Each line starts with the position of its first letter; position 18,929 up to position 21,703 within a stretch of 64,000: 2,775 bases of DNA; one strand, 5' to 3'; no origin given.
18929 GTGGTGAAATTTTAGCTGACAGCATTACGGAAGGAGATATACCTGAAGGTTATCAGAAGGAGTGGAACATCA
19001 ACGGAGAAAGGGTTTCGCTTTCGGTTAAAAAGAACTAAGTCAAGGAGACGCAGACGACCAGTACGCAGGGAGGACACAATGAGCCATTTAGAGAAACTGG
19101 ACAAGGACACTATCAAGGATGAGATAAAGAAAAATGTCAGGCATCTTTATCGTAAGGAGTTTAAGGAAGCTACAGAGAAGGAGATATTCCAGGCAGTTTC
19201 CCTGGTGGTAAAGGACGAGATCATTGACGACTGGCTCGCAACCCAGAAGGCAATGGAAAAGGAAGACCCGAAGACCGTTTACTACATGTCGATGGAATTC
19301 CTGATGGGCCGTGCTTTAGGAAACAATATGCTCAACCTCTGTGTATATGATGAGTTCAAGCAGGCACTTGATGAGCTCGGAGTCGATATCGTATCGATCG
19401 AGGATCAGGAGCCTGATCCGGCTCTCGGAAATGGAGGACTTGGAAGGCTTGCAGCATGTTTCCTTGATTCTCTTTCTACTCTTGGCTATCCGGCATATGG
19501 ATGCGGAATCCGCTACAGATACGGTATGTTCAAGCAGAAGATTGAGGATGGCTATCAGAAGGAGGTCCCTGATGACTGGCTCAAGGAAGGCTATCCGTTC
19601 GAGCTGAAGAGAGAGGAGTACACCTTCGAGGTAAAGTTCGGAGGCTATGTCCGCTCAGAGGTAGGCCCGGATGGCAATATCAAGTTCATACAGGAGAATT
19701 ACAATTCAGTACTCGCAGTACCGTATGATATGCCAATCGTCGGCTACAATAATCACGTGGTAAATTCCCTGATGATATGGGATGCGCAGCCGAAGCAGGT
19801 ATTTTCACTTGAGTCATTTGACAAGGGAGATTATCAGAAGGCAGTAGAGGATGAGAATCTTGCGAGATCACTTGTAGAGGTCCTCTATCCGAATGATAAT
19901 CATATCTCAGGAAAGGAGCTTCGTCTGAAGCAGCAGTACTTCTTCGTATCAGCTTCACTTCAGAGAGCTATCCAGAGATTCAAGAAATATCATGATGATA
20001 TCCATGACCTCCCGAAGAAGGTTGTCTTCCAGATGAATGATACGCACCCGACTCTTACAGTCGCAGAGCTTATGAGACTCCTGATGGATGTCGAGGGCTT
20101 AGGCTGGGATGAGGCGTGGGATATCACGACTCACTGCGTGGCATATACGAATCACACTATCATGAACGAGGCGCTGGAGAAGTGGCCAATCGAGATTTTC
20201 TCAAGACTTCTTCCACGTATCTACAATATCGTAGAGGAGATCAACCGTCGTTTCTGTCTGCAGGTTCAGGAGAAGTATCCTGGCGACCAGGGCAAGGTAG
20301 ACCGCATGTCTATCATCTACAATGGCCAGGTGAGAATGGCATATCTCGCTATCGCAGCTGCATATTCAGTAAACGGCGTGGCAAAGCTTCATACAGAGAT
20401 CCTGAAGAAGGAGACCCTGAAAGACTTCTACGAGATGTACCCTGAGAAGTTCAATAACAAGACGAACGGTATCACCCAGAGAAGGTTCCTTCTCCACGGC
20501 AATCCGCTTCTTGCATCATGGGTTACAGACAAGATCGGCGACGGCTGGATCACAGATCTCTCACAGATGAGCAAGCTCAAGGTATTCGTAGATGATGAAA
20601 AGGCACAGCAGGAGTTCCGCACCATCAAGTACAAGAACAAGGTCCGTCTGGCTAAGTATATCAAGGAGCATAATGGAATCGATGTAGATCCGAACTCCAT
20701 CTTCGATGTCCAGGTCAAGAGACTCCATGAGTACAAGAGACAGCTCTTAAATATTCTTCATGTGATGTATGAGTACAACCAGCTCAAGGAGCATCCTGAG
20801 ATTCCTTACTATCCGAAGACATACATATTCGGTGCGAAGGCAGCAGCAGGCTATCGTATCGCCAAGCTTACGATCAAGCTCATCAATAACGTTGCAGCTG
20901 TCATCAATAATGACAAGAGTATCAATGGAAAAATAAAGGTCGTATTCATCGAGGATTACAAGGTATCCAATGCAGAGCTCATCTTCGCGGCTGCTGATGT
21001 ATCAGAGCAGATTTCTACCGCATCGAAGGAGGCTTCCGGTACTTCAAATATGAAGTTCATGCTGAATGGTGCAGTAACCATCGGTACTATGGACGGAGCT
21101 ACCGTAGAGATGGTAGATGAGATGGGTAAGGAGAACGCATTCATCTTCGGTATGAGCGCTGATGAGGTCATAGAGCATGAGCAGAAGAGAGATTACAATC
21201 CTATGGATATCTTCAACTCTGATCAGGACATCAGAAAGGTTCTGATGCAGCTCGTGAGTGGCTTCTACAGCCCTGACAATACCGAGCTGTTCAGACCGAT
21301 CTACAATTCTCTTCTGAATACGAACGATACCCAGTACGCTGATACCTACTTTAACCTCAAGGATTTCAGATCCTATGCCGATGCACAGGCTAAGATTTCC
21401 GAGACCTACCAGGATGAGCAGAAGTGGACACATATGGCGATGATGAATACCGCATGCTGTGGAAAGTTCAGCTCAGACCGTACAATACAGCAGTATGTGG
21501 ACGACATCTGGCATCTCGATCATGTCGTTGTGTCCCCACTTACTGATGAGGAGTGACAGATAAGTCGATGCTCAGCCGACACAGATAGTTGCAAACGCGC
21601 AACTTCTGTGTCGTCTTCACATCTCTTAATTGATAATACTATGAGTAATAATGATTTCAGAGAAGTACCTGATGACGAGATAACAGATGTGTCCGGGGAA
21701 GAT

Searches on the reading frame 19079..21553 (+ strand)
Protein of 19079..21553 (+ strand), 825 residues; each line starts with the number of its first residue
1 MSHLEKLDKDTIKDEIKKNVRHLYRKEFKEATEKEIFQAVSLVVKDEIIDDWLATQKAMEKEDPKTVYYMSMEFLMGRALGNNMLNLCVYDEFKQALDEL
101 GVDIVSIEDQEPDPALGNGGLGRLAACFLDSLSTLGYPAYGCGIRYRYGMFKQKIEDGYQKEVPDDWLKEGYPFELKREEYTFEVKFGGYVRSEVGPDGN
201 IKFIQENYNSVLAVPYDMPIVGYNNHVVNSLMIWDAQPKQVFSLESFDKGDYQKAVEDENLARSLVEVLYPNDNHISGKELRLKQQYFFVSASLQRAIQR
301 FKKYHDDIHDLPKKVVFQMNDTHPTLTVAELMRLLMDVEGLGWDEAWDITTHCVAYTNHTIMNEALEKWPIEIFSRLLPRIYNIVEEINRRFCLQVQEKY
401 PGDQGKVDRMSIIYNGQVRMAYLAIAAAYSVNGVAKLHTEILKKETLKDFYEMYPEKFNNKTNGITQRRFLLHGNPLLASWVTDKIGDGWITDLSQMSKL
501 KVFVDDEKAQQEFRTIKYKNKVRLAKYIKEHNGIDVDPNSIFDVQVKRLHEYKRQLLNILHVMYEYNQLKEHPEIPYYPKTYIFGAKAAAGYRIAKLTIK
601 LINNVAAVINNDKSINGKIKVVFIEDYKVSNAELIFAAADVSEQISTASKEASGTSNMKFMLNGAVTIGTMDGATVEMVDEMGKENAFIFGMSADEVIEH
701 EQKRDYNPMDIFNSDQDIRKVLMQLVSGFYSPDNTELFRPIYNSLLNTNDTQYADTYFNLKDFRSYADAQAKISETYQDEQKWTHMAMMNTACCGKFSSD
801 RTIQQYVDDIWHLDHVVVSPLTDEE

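Call 7: search_protein_families(library=pfam, proteins=[window:19079-21553:+], max_evalue=0.01)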
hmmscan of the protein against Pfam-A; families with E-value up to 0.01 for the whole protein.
window:19079-21553:+ (825 aa): 1 family
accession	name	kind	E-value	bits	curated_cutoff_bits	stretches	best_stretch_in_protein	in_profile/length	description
PF00343.26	Phosphorylase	-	0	1086.4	27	1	97-813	1-713/713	Carbohydrate phosphorylase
